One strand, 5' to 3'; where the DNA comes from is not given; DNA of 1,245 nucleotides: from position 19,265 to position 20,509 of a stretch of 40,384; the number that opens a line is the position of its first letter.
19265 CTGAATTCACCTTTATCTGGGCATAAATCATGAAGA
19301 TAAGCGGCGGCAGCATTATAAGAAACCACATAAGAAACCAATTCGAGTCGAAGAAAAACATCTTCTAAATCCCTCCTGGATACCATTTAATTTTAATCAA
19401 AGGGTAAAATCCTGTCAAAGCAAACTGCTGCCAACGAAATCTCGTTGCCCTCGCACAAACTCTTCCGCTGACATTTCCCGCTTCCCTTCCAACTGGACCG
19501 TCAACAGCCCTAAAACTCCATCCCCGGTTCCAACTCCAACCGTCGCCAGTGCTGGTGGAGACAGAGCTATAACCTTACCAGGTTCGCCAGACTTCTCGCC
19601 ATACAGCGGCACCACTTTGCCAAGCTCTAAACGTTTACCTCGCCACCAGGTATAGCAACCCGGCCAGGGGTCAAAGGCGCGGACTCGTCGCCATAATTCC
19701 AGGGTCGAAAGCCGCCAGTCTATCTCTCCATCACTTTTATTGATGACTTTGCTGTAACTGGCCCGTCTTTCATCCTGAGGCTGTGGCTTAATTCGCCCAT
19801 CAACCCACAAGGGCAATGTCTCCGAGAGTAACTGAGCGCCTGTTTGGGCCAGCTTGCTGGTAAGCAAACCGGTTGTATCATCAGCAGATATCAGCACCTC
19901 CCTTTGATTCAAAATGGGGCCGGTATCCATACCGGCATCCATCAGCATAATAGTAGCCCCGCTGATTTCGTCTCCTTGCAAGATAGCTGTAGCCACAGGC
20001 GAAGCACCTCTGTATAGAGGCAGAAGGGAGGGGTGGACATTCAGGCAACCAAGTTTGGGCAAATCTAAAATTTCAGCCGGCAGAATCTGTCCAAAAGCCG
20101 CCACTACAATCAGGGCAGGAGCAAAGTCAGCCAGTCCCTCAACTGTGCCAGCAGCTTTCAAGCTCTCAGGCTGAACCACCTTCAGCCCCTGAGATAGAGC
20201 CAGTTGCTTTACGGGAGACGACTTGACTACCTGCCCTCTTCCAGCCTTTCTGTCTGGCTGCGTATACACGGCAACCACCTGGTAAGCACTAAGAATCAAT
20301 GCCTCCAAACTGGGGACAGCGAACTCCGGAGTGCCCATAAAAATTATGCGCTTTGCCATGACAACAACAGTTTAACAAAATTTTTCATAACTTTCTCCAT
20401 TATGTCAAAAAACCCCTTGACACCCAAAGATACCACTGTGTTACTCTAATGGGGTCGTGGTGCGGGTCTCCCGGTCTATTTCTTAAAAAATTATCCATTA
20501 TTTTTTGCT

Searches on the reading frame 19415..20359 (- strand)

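Call 40: search_protein_families(library=pfam, proteins=[window:19415-20359:-], max_evalue=0.00001)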
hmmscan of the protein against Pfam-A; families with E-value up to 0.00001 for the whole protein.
window:19415-20359:- (314 aa): 2 families
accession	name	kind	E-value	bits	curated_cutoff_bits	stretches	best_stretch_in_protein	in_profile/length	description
PF00551.24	Formyl_trans_N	-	5.2e-42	144.1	26.1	1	3-181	1-180/181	Formyl transferase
PF02911.23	Formyl_trans_C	-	1.4e-24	86.6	21.1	1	206-305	2-99/100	Formyl transferase, C-terminal domain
